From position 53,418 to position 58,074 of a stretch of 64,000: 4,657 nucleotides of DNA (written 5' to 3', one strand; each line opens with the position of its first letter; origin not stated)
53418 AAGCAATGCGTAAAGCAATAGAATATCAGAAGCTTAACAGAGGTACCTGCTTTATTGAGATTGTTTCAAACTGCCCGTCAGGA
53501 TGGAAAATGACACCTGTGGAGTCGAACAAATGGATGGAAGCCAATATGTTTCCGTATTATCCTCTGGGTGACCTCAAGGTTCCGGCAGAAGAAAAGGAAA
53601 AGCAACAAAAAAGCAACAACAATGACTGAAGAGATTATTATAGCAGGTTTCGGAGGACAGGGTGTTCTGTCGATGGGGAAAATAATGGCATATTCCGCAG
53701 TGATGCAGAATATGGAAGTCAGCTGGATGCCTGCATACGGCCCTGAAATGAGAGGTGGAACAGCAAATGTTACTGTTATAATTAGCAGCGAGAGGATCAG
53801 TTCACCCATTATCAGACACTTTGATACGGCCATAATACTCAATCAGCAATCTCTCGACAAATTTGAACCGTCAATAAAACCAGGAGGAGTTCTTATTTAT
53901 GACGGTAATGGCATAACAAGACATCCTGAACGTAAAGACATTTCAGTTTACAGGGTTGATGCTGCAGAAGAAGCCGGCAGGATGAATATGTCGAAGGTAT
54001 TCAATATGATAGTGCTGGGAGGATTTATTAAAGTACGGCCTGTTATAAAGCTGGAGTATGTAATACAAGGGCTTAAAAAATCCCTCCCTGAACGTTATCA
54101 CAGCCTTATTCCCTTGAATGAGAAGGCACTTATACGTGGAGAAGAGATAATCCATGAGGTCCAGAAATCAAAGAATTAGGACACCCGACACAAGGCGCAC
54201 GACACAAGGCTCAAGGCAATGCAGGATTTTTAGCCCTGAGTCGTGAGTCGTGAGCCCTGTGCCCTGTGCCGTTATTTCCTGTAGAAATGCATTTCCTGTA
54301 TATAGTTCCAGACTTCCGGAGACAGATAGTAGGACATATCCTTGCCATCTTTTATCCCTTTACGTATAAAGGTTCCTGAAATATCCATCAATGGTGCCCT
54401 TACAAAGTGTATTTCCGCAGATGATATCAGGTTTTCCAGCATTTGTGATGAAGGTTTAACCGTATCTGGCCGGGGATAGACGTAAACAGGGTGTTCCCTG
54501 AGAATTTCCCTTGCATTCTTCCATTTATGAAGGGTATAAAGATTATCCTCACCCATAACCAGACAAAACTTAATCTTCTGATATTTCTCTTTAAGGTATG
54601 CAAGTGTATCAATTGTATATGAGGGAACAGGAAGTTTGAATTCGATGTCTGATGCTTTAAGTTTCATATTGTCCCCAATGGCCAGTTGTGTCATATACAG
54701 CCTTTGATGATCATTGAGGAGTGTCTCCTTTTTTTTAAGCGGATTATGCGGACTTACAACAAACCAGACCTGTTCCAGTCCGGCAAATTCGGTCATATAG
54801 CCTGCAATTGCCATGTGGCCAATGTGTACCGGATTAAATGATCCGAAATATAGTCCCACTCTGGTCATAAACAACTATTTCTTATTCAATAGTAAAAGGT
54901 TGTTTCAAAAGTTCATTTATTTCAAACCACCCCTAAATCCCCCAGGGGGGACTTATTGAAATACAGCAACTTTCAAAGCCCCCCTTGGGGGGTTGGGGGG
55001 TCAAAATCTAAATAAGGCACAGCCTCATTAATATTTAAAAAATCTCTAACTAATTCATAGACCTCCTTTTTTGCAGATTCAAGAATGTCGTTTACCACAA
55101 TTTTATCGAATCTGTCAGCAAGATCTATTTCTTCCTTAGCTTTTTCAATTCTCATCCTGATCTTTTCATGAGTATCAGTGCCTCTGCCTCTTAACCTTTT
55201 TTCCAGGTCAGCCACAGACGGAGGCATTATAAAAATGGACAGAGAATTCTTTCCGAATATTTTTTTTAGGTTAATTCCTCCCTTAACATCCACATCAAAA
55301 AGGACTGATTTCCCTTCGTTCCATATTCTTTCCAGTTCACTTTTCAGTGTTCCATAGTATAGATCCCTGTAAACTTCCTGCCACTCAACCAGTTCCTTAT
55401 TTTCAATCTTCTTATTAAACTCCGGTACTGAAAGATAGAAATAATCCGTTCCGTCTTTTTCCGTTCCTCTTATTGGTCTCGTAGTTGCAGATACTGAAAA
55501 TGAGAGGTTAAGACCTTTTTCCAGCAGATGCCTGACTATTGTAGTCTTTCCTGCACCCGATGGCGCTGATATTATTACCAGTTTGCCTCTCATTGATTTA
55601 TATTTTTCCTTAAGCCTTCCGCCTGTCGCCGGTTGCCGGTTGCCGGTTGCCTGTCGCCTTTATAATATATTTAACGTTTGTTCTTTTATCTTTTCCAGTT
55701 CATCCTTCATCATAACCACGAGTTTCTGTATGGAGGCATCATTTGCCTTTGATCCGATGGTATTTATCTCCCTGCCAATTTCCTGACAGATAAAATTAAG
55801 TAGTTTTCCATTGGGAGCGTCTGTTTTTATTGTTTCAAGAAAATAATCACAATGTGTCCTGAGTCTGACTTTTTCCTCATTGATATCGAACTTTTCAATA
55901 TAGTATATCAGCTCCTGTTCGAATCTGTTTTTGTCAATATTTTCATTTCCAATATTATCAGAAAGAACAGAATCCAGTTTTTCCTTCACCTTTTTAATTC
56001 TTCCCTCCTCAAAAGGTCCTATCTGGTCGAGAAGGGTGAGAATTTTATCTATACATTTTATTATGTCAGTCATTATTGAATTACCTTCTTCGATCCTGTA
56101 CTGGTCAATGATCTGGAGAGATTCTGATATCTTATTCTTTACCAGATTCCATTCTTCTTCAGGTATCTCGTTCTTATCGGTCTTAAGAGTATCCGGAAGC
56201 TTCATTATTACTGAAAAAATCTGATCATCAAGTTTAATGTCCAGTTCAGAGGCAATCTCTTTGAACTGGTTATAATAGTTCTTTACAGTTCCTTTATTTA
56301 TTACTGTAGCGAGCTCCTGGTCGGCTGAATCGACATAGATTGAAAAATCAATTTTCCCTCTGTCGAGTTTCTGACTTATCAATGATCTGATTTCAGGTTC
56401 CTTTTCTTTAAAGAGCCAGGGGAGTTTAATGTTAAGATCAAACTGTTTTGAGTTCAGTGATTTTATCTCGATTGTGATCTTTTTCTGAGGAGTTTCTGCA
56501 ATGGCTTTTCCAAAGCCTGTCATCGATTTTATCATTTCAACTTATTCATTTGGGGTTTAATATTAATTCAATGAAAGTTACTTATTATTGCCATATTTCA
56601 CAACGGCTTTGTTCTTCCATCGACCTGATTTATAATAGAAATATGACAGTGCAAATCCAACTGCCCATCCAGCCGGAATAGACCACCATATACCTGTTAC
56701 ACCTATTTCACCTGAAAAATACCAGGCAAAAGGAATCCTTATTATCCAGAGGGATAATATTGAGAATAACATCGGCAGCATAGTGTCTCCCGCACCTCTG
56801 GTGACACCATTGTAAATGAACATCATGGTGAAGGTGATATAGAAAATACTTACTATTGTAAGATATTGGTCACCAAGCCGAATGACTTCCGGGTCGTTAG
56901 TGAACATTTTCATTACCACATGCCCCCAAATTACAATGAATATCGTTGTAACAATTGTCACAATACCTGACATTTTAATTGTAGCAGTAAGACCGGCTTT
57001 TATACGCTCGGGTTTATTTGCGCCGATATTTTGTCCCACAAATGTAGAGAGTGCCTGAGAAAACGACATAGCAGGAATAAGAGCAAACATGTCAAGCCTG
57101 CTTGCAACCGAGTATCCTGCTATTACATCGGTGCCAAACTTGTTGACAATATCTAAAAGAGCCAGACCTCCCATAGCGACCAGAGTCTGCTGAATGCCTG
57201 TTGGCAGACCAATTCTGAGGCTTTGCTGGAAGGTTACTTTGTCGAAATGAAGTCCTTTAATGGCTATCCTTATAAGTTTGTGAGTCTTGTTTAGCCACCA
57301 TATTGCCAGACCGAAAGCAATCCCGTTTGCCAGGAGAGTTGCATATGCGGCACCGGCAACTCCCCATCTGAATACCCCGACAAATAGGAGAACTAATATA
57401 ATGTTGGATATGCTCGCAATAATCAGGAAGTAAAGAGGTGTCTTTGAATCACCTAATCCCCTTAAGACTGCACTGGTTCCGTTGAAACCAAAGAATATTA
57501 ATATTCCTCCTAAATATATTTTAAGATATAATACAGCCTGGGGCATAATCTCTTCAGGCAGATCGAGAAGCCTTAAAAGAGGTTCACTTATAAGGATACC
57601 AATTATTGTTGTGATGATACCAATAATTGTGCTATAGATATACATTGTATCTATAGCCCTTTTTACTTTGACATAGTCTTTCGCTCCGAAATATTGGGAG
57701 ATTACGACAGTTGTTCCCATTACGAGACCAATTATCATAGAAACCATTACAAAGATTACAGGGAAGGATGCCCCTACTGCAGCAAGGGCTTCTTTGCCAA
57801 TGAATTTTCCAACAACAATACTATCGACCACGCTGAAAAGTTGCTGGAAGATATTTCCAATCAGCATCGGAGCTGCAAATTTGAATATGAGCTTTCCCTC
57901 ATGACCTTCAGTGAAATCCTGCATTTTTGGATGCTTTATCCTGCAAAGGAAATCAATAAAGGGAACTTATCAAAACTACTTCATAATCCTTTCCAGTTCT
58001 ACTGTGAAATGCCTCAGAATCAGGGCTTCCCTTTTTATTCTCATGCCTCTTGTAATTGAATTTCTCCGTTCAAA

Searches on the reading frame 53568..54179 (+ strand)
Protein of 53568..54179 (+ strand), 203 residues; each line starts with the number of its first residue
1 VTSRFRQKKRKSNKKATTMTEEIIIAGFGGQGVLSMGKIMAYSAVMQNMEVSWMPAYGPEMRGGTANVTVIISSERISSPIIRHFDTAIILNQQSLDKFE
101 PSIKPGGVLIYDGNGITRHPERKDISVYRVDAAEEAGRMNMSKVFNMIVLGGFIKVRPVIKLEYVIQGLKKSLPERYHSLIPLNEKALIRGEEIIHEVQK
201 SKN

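Call 38: search_protein_families(library=pfam, proteins=[window:53568-54179:+], max_evalue=0.00001)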
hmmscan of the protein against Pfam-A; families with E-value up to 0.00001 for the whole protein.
window:53568-54179:+ (203 aa): 1 family
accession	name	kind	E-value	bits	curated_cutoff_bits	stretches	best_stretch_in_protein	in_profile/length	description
PF01558.24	POR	-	1.5e-35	123.3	27.4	1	29-191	1-171/173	Pyruvate ferredoxin/flavodoxin oxidoreductase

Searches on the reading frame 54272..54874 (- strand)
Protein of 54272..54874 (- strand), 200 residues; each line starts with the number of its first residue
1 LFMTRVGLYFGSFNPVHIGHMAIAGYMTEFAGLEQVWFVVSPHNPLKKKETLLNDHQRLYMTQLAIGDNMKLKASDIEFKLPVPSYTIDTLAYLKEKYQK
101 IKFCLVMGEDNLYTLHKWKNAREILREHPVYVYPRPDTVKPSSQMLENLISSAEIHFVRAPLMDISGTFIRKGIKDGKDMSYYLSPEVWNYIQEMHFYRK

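Call 38: search_protein_families(library=pfam, proteins=[window:54272-54874:-], max_evalue=0.00001)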
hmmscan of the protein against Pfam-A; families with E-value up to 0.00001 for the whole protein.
window:54272-54874:- (200 aa): 1 family
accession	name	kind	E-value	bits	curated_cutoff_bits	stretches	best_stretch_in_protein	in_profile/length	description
PF01467.32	CTP_transf_like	-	1.1e-19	71.4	21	1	8-172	1-132/133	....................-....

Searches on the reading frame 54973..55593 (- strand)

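Call 38: search_protein_families(library=pfam, proteins=[window:54973-55593:-], max_evalue=0.00001)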
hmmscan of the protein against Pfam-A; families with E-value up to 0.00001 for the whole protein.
window:54973-55593:- (206 aa): 1 family
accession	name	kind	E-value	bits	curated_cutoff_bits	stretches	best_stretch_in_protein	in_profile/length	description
PF00625.27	Guanylate_kin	-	7.8e-43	146.7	25.2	1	3-183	2-180/182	Guanylate kinase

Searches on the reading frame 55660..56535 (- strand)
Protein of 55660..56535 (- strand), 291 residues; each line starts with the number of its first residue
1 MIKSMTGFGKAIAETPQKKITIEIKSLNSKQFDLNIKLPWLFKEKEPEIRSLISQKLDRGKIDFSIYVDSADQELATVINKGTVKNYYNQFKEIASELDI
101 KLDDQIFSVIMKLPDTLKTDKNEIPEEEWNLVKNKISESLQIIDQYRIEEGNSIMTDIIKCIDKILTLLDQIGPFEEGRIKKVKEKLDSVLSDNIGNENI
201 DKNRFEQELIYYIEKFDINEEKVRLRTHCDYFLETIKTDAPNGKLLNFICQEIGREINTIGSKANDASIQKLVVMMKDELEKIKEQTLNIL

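Call 38: search_protein_families(library=pfam, proteins=[window:55660-56535:-], max_evalue=0.00001)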
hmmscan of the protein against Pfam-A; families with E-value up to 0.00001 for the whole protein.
window:55660-56535:- (291 aa): 2 families
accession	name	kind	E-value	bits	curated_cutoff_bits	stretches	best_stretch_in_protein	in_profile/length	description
PF03755.18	YicC-like_N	-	4.7e-39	134.7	25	1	2-154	1-154/156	Endoribonuclease YicC-like, N-terminal region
PF08340.16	YicC-like_C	-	1.1e-37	129.3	27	1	177-290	6-119/120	Endoribonuclease YicC-like, C-terminal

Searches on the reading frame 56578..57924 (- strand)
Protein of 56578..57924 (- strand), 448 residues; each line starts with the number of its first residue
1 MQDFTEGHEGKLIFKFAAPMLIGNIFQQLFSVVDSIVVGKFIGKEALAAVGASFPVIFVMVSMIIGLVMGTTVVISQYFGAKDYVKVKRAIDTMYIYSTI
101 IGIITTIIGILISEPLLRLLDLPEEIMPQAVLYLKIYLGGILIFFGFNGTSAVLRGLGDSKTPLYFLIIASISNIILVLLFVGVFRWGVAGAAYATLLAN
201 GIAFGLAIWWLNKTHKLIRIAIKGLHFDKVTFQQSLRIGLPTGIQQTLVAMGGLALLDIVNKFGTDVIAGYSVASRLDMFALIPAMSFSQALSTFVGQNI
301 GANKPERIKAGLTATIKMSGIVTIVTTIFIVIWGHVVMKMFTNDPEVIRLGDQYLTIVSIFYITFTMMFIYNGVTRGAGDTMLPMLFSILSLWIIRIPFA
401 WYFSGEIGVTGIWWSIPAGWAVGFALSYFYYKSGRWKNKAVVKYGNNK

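Call 38: search_protein_families(library=pfam, proteins=[window:56578-57924:-], max_evalue=0.00001)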
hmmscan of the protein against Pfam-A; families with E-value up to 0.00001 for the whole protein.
window:56578-57924:- (448 aa): 1 family
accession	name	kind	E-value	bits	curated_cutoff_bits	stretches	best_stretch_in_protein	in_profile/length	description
PF01554.23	MatE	-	1.8e-66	223.2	24.9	2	19-178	1-159/161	MatE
